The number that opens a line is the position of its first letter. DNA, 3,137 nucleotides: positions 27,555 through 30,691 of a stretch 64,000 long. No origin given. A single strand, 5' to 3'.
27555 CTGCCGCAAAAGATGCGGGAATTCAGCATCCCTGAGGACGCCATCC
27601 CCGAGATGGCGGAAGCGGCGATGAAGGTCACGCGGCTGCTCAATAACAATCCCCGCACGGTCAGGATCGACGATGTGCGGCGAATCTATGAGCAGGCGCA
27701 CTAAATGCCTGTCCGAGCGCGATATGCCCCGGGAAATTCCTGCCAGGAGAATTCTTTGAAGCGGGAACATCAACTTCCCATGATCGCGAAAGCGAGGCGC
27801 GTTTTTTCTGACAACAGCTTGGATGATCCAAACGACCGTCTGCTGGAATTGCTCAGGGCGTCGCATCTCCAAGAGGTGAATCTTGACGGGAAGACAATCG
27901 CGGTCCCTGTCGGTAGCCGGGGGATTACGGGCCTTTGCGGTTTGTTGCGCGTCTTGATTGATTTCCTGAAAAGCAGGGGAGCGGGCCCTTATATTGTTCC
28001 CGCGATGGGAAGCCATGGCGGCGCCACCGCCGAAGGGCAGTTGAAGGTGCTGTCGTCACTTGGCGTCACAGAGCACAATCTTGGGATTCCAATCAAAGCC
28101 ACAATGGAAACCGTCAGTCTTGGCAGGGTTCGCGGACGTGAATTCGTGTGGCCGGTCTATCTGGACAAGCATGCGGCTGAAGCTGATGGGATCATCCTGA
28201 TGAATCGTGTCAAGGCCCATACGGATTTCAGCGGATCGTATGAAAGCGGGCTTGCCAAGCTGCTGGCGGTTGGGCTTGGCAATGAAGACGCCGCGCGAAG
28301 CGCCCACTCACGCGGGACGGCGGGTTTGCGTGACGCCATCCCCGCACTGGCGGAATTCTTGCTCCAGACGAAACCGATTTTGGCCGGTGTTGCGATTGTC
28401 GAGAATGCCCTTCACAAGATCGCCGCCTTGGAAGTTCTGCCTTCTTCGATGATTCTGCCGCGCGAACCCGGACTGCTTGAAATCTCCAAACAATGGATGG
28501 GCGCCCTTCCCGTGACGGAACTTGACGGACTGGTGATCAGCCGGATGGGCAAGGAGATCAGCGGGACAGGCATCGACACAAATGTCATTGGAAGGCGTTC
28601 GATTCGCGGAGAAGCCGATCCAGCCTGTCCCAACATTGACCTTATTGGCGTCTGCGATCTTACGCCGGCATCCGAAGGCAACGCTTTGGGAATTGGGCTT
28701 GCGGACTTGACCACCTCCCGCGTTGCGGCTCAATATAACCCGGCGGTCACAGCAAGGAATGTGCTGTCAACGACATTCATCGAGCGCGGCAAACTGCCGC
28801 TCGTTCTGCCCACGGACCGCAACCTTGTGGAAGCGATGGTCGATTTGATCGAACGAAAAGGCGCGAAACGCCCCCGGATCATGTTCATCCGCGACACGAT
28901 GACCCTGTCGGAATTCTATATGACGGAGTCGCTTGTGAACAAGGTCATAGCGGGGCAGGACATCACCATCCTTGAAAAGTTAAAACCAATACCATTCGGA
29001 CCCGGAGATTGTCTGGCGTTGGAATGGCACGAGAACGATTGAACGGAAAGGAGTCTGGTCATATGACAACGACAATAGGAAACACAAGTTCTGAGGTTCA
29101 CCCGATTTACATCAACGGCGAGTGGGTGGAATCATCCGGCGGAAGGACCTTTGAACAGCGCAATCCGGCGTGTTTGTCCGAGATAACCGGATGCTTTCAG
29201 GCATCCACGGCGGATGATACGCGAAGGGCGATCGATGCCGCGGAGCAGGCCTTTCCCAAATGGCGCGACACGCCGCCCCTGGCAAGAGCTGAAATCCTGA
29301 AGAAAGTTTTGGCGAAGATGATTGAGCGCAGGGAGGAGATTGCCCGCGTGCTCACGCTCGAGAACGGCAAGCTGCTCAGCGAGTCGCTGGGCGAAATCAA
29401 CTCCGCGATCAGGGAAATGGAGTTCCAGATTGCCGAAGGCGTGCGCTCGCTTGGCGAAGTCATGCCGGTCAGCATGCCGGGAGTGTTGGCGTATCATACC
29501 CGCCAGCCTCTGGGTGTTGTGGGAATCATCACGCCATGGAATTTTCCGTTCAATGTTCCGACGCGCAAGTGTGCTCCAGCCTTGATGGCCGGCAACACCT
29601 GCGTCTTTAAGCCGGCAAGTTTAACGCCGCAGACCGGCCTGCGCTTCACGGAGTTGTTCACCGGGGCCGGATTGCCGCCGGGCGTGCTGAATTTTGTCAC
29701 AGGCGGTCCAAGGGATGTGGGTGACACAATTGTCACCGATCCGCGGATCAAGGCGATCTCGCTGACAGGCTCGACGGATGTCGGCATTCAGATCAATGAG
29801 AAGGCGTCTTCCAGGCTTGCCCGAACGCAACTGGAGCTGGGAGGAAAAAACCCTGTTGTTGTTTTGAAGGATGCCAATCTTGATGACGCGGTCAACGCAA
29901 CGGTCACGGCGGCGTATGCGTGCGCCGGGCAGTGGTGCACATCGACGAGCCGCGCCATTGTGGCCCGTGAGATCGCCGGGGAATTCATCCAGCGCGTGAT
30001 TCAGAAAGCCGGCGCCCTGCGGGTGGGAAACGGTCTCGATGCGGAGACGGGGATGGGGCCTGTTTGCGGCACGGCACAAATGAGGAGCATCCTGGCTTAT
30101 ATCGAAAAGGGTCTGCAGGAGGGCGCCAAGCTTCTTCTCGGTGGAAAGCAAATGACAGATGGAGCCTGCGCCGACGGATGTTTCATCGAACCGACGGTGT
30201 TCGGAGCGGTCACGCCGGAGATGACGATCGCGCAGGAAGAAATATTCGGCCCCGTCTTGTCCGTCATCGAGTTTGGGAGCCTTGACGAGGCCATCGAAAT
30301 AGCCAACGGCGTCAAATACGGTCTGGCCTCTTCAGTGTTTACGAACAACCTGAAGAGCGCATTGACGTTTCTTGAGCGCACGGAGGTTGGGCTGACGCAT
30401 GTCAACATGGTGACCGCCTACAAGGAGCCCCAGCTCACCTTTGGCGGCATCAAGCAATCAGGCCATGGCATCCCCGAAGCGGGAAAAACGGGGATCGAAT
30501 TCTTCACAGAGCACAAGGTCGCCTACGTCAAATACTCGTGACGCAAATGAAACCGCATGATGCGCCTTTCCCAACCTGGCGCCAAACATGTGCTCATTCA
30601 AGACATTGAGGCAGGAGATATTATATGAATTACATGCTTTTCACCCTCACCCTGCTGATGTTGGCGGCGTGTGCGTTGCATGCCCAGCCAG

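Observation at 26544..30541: LarA-like racemase inserted between lactaldehyde reductase-like ADH and aldehyde dehydrogenase, translationally coupled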

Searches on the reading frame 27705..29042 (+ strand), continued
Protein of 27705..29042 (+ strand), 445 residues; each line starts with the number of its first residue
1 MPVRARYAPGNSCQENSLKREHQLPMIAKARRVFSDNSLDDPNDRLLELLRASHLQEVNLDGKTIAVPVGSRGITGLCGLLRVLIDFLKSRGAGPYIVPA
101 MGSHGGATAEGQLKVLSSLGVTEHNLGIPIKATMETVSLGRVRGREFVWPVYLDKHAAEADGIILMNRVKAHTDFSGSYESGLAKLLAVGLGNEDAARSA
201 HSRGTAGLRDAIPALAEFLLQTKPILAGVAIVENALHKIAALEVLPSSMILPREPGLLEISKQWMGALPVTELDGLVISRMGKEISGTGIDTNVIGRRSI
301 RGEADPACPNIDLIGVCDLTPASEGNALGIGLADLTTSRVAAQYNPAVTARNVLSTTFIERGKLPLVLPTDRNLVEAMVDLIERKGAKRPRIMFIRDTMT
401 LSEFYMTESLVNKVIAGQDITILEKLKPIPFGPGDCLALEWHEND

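Call 63: search_protein_families(library=ncbifam, proteins=[L033:14916-15683:+, L033:15684-16433:+, L033:16449-16916:+, L033:5748-6776:+, L060:5382-7169:+, L033:13945-14829:+, L021:15148-16131:+, L021:3559-5457:+, L033:8891-9889:+, L033:4372-5685:+], max_evalue=1e-8)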
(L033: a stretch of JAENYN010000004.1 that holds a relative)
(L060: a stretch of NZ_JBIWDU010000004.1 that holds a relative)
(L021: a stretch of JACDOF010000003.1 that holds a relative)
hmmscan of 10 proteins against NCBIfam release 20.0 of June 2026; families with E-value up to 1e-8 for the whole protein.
L033:14916-15683:+ (255 aa): 1 family
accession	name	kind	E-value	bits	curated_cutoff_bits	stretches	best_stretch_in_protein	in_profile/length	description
NF033503.1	LarB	equivalog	2.3e-88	295.3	175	1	38-247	1-208/209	nickel pincer cofactor biosynthesis protein LarB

L033:15684-16433:+ (249 aa): 1 family
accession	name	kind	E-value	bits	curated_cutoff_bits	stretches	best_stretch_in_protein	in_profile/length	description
TIGR00299.2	nickel_LarC1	equivalog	2.7e-65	219.1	90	1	81-245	1-165/165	nickel pincer cofactor biosynthesis protein LarC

L033:16449-16916:+ (155 aa): 1 family
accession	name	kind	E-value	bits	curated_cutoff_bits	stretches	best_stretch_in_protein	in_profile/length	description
NF052512.1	nickel_LarC2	equivalog_domain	1.9e-47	160.2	50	1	17-133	2-118/118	nickel pincer cofactor biosynthesis protein LarC2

L033:5748-6776:+ (342 aa): 2 families
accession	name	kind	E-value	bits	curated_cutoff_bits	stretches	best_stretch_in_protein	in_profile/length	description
TIGR00787.1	dctP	subfamily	6.9e-96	320.6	175.05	1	50-302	5-257/257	DctP family TRAP transporter solute-binding subunit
NF037995.1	TRAP_S1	subfamily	3.7e-84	282.3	50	1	50-307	6-262/271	TRAP transporter substrate-binding protein DctP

L060:5382-7169:+ (595 aa): 24 families
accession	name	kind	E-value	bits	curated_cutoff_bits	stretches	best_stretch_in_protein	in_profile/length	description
TIGR02329.1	propionate_PrpR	equivalog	2.2e-53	181.7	499.2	2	16-378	14-279/526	propionate catabolism operon regulatory protein PrpR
NF011953.0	PRK15424.1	equivalog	2.1e-49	168.5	703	2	304-594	212-532/538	propionate catabolism operon regulatory protein PrpR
NF008485.2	PRK11388.1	equivalog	2.3e-48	165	551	1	300-594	322-633/643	dihydroxyacetone kinase operon transcriptional regulator DhaR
NF041552.1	TF_PrdR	equivalog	2.8e-46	158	795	1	305-594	261-574/577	sigma-54 dependent transcriptional regulator PrdR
NF003451.0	PRK05022.1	equivalog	1.7e-36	126.1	476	1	302-592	181-504/512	nitric oxide reductase transcriptional regulator NorR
NF051870.1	NAssimRespRegNtrX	equivalog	2.9e-35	122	600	1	307-594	135-448/452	nitrogen assimilation response regulator NtrX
TIGR02915.1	PEP_resp_reg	equivalog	6.7e-34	117.5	502.6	1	304-592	132-438/445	PEP-CTERM-box response regulator transcription factor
TIGR01818.1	ntrC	equivalog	1.6e-33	116.2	558.6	1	428-595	275-462/463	nitrogen regulation protein NR(I)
NF038308.1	RNA_repair_RtcR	equivalog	3.6e-33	115.2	650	1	284-590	154-505/530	RNA repair transcriptional activator RtcR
NF008469.0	PRK11361.1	equivalog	7.6e-33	113.9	714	1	306-595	138-453/461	acetoacetate metabolism transcriptional regulator AtoC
NF007689.0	PRK10365.1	equivalog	1.9e-31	109.3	760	1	431-593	283-439/441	sigma-54-dependent response regulator transcription factor ZraR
NF008085.0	PRK10820.1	equivalog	2.6e-30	105.5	576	1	297-594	190-508/520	transcriptional regulator TyrR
TIGR01817.1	nifA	equivalog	3.7e-30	105.2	528.85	1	431-535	340-443/534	nif-specific transcriptional activator NifA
TIGR02974.1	phageshock_pspF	equivalog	5.9e-30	104.6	443.55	1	315-521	3-234/336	phage shock protein operon transcriptional activator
NF041906.1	V4R_TF_MobR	exception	5.9e-30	104.3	999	1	312-594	233-542/544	phenol degradation transcriptional regulator MobR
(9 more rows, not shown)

L033:13945-14829:+ (294 aa): 3 families
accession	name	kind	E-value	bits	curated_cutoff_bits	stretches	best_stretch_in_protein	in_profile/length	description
TIGR00268.2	TIGR00268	equivalog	3.7e-110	367.3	150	1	32-289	2-259/259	ATP-dependent sacrificial sulfur transferase LarE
NF010587.0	PRK13980.1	equivalog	2.7e-13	49.8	255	1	41-109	29-97/267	NAD+ synthase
TIGR00364.1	TIGR00364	equivalog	3.5e-09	36.5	150.3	1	47-108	2-61/201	7-cyano-7-deazaguanine synthase QueC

L021:15148-16131:+ (327 aa): 21 families
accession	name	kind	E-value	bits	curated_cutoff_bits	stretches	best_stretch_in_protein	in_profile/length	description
NF009714.1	PRK13243.1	equivalog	1.4e-122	409.2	455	1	3-324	2-326/332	glyoxylate reductase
NF011938.0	PRK15409.1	equivalog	5.1e-92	308.3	492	1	3-325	2-323/324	glyoxylate/hydroxypyruvate reductase GhrB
TIGR01327.1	PGDH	equivalog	1.2e-72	245.5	454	1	5-321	1-311/525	phosphoglycerate dehydrogenase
NF005069.0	PRK06487.1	equivalog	8.7e-54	182.7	448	1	41-316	42-316/320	2-hydroxyacid dehydrogenase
NF006263.0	PRK08410.1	equivalog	1.7e-51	175.5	389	1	16-306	15-302/311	D-2-hydroxyacid dehydrogenase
NF008759.0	PRK11790.1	equivalog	6.7e-48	163.4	404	1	3-306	11-312/410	phosphoglycerate dehydrogenase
NF005387.0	PRK06932.1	equivalog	1.1e-42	146.1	492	1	40-299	37-298/314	2-hydroxyacid dehydrogenase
NF041369.1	Dhydh_Halo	equivalog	1.2e-42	146.2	400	1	28-315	5-299/305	D-2-hydroxyacid dehydrogenase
NF005750.0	PRK07574.1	equivalog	5.9e-41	140.8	329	1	43-300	86-346/386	NAD-dependent formate dehydrogenase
NF000492.1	vanH_gen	exception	1.7e-34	119.3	540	1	69-268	66-255/312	D-lactate dehydrogenase VanH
NF000004.1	vanH-D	exception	1.4e-30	106.6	550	1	69-268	72-261/323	D-lactate dehydrogenase VanH-D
NF005027.0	PRK06436.1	equivalog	1.5e-30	106.4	261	1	70-315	50-284/303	2-hydroxyacid dehydrogenase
NF001309.0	PRK00257.1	equivalog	3.2e-29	102.1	434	1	143-307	111-274/379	4-phosphoerythronate dehydrogenase PdxB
NF000128.1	vanH-Sc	exception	5.5e-27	94.8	650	1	67-268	84-275/337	D-lactate dehydrogenase VanH-Sc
NF000371.1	vanH_Agroup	exception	9.3e-25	87.5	700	1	69-268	71-260/322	VanH-A/VanH-Pt family D-lactate dehydrogenase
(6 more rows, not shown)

L021:3559-5457:+ (632 aa): 25 families
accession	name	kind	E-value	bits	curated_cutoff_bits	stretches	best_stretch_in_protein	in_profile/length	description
NF041552.1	TF_PrdR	equivalog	5.5e-92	308.9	795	1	179-629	112-576/577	sigma-54 dependent transcriptional regulator PrdR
TIGR02329.1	propionate_PrpR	equivalog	4.3e-89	299.5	499.2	1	21-627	15-525/526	propionate catabolism operon regulatory protein PrpR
NF008485.2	PRK11388.1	equivalog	1.4e-82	278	551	1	194-629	203-635/643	dihydroxyacetone kinase operon transcriptional regulator DhaR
NF011953.0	PRK15424.1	equivalog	8.1e-81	272.2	703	2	296-628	189-533/538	propionate catabolism operon regulatory protein PrpR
TIGR01817.1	nifA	equivalog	1.4e-69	235.3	528.85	1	300-577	171-453/534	nif-specific transcriptional activator NifA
TIGR02915.1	PEP_resp_reg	equivalog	1.1e-67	228.9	502.6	1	300-626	117-439/445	PEP-CTERM-box response regulator transcription factor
NF008469.0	PRK11361.1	equivalog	7.1e-67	226.1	714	1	296-629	116-454/461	acetoacetate metabolism transcriptional regulator AtoC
TIGR01818.1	ntrC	equivalog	3.6e-66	223.9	558.6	1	320-628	129-462/463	nitrogen regulation protein NR(I)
NF038308.1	RNA_repair_RtcR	equivalog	4.7e-65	220.4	650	1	300-627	155-514/530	RNA repair transcriptional activator RtcR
NF051870.1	NAssimRespRegNtrX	equivalog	6.7e-65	219.7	600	1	323-628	137-449/452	nitrogen assimilation response regulator NtrX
NF003451.0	PRK05022.1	equivalog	2.2e-64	218.1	476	1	300-627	163-506/512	nitric oxide reductase transcriptional regulator NorR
NF050807.1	TransRegFlbDCaul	equivalog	9.8e-63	212.6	750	1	326-630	119-439/454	sigma-54-dependent transcriptional regulator FlbD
NF008085.0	PRK10820.1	equivalog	2.2e-57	194.9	576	1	193-629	73-510/520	transcriptional regulator TyrR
NF041906.1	V4R_TF_MobR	exception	3.8e-56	190.7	999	1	326-628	233-543/544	phenol degradation transcriptional regulator MobR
NF007689.0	PRK10365.1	equivalog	7.8e-56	189.7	760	1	326-626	140-439/441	sigma-54-dependent response regulator transcription factor ZraR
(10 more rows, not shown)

L033:8891-9889:+ (332 aa): 7 families
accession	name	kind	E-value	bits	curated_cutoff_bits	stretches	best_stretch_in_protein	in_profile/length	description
NF002992.0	PRK03743.1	equivalog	1.7e-125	418.7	470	1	4-330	3-329/333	4-hydroxythreonine-4-phosphate dehydrogenase PdxA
TIGR00557.1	pdxA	equivalog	7.4e-116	387.1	290.35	1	8-329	2-320/320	4-hydroxythreonine-4-phosphate dehydrogenase PdxA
NF002891.0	PRK03371.1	equivalog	7.1e-108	360.7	583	1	7-329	4-326/326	D-threonate 4-phosphate dehydrogenase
NF003699.0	PRK05312.1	equivalog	1.6e-97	326.9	378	1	6-330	5-334/340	4-hydroxythreonine-4-phosphate dehydrogenase PdxA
NF002744.0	PRK02746.1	equivalog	1.2e-84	284.4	425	1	4-330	8-341/346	4-hydroxythreonine-4-phosphate dehydrogenase PdxA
NF002520.0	PRK01909.1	equivalog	7.2e-78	262.2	476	1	5-330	5-324/329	4-hydroxythreonine-4-phosphate dehydrogenase PdxA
NF003040.0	PRK03946.1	equivalog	1.7e-66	224.7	376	1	6-329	2-304/307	4-hydroxythreonine-4-phosphate dehydrogenase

L033:4372-5685:+ (437 aa): 3 families
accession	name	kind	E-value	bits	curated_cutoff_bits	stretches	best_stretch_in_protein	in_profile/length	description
NF047819.1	ThrnKinDtnkGamma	equivalog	2.5e-98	329.7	450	1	6-427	3-413/422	D-threonate kinase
NF043035.1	OxoTetrKin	equivalog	3e-59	201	350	1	6-427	2-417/418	3-oxo-tetronate kinase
NF042436.1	OxoIsoapKin_OiaK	equivalog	1.3e-22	80.1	700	1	6-421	11-444/451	3-oxo-isoapionate kinase OiaK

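Call 76: find_related_loci(query=A2, collection=metagenome_contigs, flank=8000)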
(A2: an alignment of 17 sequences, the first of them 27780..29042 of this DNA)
Query A2 (420 aa) in metagenome_contigs; peptide patterns used: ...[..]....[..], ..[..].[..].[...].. (x = any residue, [..] = any of these).
600 stretches matched a pattern (row limit reached: there are more); 584 encode a relative of the query (tblastn E <= 1e-3); the best 80 are kept; 80 distinct loci.
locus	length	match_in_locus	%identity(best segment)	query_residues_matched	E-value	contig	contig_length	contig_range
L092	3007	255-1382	44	4-382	1e-103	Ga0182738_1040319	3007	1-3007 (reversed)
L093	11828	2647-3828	41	2-400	2e-99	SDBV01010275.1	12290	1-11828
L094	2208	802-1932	43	37-415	1e-100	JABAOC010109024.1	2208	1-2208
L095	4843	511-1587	45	37-398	4e-96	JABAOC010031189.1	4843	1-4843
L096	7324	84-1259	41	2-398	8e-96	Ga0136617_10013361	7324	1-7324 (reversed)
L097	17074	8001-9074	46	37-397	1e-95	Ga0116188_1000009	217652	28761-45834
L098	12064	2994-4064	46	37-397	3e-95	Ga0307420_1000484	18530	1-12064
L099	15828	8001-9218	41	2-410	1e-94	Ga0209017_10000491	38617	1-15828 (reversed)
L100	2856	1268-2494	40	2-413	5e-97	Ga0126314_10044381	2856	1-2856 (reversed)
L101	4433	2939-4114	44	2-398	3e-94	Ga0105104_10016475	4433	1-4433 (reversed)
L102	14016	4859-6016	44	2-390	4e-94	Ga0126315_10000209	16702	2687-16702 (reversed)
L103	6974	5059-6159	44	37-406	3e-94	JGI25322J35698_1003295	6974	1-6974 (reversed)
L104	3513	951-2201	39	2-415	2e-95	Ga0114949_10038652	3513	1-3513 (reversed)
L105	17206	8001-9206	41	2-406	4e-94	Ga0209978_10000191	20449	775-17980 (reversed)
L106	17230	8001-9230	40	2-416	3e-93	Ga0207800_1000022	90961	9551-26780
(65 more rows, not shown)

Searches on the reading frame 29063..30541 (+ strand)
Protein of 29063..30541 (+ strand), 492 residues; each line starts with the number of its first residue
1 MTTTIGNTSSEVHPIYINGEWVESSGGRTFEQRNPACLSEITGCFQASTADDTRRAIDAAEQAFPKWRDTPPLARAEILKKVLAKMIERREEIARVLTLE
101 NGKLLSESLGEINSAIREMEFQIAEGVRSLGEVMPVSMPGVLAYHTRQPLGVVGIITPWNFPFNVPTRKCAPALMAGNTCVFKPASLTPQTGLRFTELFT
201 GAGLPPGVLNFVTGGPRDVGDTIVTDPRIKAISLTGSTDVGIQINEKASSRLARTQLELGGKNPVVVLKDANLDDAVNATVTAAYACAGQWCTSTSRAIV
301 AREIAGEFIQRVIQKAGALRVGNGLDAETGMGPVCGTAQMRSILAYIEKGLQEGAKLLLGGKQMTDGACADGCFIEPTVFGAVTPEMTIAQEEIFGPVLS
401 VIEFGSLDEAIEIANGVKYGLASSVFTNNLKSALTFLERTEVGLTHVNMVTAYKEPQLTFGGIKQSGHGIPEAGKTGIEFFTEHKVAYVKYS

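Call 3: search_protein_families(library=pfam, proteins=[window:29063-30541:+], max_evalue=0.01)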
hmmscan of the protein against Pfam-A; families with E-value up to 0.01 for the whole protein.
window:29063-30541:+ (492 aa): 1 family
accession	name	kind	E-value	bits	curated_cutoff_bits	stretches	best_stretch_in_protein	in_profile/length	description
PF00171.27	Aldedh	-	2.3e-163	544.5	23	1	21-486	1-460/461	Aldehyde dehydrogenase family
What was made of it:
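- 29063..30541 (+): NAD(P)-dependent aldehyde dehydrogenase, 492 aa. AAGGAG at 29048-29053 lies 9 nt before the ATG, and the gene starts 20 nt after the LarAH22 stop. Pfam Aldedh 544 bits (call 3).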

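Call 4: search_protein_families(library=ncbifam, proteins=[window:29063-30541:+], max_evalue=0.01)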
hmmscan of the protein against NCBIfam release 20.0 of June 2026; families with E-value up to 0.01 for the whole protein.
window:29063-30541:+ (492 aa): 43 families (the best 25 are shown)
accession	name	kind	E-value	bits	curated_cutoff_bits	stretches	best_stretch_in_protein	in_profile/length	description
NF042993.1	AlphKGSA_gudD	equivalog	9.8e-158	525.8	770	1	15-490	6-481/481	alpha-ketoglutaric semialdehyde dehydrogenase GucD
NF052305.1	DioxValDhHalo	equivalog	3.8e-141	471.3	750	1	12-491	4-483/483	2,5-dioxovalerate dehydrogenase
TIGR01804.1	BADH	equivalog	2.3e-125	418.7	668.6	1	16-485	1-467/467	betaine-aldehyde dehydrogenase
TIGR02299.1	HpaE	equivalog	2.2e-121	405.8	638.35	1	16-489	4-476/488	5-carboxymethyl-2-hydroxymuconate semialdehyde dehydrogenase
NF009725.0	PRK13252.1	equivalog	2.3e-121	405.6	593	1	11-490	5-480/488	betaine-aldehyde dehydrogenase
TIGR01780.1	SSADH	subfamily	3.9e-116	388.6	646.35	1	34-485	3-448/448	succinate-semialdehyde dehydrogenase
NF040648.1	lactal_redase_Meth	equivalog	1e-109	367.6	650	1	16-486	2-459/463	lactaldehyde dehydrogenase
NF002852.0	PRK03137.1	subfamily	2.4e-109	366.5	648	1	11-485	35-508/514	L-glutamate gamma-semialdehyde dehydrogenase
NF010000.0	PRK13473.1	subfamily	3.5e-108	362.3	615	1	15-470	5-454/475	aminobutyraldehyde dehydrogenase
NF006916.0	PRK09407.1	equivalog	9.3e-108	361.1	521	1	23-485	29-488/526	succinic semialdehyde dehydrogenase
NF007497.0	PRK10090.1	equivalog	1.9e-107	360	500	1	11-491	5-479/480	aldehyde dehydrogenase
NF045735.1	PaDhStyDPseudo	equivalog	1.4e-105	353.8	850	1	14-490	4-482/483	phenylacetaldehyde dehydrogenase StyD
NF040792.1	glyc_ald_dh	equivalog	1.8e-102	343.8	760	1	15-492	3-476/488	D-glyceraldehyde dehydrogenase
NF050026.1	AcaldDHExaC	equivalog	6e-101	338.5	900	1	15-491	18-495/503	acetaldehyde dehydrogenase ExaC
NF008415.0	PRK11241.1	equivalog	1.3e-100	337.4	828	1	15-485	13-476/482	NADP-dependent succinate-semialdehyde dehydrogenase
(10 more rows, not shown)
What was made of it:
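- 29063..30541 (+): The best NCBIfam hit is alpha-ketoglutaric semialdehyde dehydrogenase GucD, 526 bits against a cut-off of 770 (call 4).
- On Lactaldehyde dehydrogenase AldA (for the ALDH): The best model is GucD at 526 against 770 (call 4).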

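Call 69: search_solved_structures(query=window:29063-30541:+, max_evalue=1e-60)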
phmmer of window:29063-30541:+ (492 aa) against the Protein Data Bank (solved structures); distinct sequences matched with E-value up to 1e-60: 197 (the best 60 are shown).
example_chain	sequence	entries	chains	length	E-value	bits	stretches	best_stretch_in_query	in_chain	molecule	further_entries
6bjp_A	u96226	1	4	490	2.9e-97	329.7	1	12-488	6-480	NAD/NADP-dependent betaine aldehyde dehydrogenase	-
2wme_A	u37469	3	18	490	3.8e-97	329.3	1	12-488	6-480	BETAINE ALDEHYDE DEHYDROGENASE | NAD/NADP-dependent betaine aldehyde dehydrogenase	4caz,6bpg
2wox_A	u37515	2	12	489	3.8e-97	329.3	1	12-488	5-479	BETAINE ALDEHYDE DEHYDROGENASE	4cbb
2xdr_A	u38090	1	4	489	2.6e-96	326.5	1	12-488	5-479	BETAINE ALDEHYDE DEHYDROGENASE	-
3zqa_A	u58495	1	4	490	7.2e-96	325.1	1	12-488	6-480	BETAINE ALDEHYDE DEHYDROGENASE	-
7w5l_A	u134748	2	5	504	2.8e-94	319.9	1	15-489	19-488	L-sorbosone dehydrogenase, NAD(P) dependent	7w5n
6s6w_A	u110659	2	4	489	3.8e-94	319.4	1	7-490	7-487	Aldehyde dehydrogenase family 1 member A3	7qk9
6te5_A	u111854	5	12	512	4.5e-94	319.2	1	8-490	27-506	Aldehyde dehydrogenase family 1 member A3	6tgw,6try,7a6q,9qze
5fhz_A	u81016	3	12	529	5e-94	319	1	8-490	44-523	Aldehyde dehydrogenase family 1 member A3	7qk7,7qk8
7w5k_A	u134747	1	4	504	5.2e-93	315.7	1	15-489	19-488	L-sorbosone dehydrogenase, NAD(P) dependent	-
1t90_A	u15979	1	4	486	5.6e-93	315.6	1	16-491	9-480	Probable methylmalonate-semialdehyde dehydrogenase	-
6wsa_A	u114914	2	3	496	2.2e-92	313.6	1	14-489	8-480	NAD/NADP-dependent betaine aldehyde dehydrogenase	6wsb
5izd_A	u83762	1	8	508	6.8e-91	308.7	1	15-492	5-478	D-glyceraldehyde dehydrogenase (NADP(+))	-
4o6r_A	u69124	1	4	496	1.9e-90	307.3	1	15-489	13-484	Aldehyde Dehydrogenase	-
4go4_A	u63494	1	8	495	2e-90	307.1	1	14-489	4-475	Putative gamma-hydroxymuconic semialdehyde dehydrogenase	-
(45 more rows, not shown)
